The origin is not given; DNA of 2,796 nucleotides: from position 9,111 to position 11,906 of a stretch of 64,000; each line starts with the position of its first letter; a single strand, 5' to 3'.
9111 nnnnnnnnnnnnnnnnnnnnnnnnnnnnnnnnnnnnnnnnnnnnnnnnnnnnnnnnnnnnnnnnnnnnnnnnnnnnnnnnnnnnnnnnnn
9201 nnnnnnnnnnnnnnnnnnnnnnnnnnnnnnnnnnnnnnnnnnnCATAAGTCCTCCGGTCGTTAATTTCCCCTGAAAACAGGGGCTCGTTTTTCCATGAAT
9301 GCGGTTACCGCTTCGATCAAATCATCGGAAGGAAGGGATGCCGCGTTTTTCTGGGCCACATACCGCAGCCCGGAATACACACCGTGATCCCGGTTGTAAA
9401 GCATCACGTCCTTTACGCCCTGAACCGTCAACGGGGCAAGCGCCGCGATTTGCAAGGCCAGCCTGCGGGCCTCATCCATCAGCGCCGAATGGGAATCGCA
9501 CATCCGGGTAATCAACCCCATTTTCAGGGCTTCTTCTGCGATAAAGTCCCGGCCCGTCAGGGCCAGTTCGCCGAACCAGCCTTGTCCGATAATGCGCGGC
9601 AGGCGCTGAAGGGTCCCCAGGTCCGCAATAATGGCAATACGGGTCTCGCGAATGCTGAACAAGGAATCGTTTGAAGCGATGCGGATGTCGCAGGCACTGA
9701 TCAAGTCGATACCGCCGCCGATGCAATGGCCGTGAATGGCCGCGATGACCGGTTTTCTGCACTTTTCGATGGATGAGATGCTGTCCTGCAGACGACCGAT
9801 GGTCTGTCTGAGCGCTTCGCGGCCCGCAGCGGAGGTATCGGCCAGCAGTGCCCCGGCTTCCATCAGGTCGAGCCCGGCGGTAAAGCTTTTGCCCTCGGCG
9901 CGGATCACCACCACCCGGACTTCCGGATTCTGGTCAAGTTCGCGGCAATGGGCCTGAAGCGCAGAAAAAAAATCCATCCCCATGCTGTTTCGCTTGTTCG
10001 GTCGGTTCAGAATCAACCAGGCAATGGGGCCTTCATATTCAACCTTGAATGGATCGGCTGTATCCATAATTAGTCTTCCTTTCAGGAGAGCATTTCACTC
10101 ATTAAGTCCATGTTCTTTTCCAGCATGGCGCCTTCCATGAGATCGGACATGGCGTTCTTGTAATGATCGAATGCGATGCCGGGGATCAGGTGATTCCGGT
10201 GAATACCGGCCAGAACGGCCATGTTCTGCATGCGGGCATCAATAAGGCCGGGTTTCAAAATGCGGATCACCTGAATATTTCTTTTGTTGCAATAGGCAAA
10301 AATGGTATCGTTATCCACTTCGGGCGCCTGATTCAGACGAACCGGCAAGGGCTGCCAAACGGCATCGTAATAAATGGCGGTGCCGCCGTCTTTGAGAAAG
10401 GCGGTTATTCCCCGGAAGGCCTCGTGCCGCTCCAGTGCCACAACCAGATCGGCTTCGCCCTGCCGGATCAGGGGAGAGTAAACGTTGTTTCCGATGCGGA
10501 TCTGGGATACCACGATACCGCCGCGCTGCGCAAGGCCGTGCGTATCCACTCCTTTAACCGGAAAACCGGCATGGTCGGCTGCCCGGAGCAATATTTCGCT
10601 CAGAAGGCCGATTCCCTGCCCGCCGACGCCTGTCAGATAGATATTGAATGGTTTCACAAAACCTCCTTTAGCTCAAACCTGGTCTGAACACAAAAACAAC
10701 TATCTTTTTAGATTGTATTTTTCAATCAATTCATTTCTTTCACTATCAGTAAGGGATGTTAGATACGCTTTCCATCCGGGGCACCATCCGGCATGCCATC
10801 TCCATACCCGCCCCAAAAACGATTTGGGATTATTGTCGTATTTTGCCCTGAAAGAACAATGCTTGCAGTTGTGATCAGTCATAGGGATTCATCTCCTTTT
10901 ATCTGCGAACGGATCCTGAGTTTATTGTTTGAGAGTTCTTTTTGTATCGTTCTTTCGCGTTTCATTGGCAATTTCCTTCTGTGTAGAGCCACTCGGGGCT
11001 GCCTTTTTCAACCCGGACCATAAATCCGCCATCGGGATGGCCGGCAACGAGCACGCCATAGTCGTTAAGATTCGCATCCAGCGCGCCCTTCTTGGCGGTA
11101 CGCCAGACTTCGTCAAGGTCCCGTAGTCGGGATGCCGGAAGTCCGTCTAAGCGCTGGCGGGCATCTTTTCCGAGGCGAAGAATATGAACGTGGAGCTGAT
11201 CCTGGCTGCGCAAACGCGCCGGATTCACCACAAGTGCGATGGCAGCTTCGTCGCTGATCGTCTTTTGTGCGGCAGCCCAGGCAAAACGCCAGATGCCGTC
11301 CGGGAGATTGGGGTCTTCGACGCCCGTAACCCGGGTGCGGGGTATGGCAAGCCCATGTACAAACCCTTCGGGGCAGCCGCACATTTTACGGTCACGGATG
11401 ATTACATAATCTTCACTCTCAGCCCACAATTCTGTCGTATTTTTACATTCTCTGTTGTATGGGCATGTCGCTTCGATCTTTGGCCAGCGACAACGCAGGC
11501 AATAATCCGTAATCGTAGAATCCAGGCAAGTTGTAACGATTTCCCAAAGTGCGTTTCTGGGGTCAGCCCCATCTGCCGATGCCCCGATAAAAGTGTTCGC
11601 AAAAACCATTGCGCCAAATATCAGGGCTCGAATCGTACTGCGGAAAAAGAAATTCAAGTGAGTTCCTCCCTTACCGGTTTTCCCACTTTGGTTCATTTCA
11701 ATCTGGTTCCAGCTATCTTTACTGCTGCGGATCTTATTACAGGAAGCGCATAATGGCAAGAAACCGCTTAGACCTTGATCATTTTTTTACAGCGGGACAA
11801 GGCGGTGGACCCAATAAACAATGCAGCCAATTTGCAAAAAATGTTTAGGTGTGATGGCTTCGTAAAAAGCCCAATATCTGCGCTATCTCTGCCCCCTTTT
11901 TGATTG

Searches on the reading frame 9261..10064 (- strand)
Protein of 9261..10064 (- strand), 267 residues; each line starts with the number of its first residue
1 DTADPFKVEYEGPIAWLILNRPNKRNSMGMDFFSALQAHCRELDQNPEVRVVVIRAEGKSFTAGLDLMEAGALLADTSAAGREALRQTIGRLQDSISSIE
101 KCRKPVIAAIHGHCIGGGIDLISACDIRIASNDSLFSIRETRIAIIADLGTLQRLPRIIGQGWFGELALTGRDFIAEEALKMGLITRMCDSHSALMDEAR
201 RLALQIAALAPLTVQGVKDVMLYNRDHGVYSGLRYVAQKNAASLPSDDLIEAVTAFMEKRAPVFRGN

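Call 12: search_protein_families(library=pfam, proteins=[window:9261-10064:-], max_evalue=0.00001)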
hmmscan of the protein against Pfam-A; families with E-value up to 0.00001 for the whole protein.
window:9261-10064:- (267 aa): 2 families
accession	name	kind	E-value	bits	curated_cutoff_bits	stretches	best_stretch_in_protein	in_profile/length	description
PF00378.25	ECH_1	-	7.8e-45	153.6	27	1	13-266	5-250/251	Enoyl-CoA hydratase/isomerase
PF16113.10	ECH_2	-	2.1e-29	103.5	27.2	1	15-193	2-176/335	Enoyl-CoA hydratase/isomerase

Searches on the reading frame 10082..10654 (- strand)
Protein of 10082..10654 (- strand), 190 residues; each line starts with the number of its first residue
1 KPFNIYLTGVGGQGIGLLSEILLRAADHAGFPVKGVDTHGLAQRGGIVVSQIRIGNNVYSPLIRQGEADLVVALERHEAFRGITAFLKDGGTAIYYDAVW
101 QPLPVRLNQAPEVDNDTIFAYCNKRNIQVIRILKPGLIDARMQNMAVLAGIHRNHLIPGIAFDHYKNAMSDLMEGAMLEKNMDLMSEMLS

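Call 12: search_protein_families(library=pfam, proteins=[window:10082-10654:-], max_evalue=0.00001)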
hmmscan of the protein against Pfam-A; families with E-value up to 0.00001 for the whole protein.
window:10082-10654:- (190 aa): 1 family
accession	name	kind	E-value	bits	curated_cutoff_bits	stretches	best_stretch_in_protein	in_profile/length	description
PF01558.24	POR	-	8.1e-28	98.2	27.4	1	11-184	1-167/173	Pyruvate ferredoxin/flavodoxin oxidoreductase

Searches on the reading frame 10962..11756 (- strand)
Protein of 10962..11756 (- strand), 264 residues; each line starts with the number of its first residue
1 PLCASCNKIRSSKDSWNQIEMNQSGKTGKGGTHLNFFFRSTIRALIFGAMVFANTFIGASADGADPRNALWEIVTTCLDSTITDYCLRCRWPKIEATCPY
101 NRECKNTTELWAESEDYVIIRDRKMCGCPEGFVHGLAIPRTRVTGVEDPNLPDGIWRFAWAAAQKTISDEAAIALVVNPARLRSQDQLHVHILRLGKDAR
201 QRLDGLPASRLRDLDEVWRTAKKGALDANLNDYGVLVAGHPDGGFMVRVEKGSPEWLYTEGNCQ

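Call 12: search_protein_families(library=pfam, proteins=[window:10962-11756:-], max_evalue=0.00001)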
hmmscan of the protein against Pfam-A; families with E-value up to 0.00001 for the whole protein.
window:10962-11756:- (264 aa): 1 family
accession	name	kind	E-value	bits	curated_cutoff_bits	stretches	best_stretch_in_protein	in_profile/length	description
PF02611.20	CDH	-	1.2e-13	51.7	25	1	94-208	8-129/224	CDP-diacylglycerol pyrophosphatase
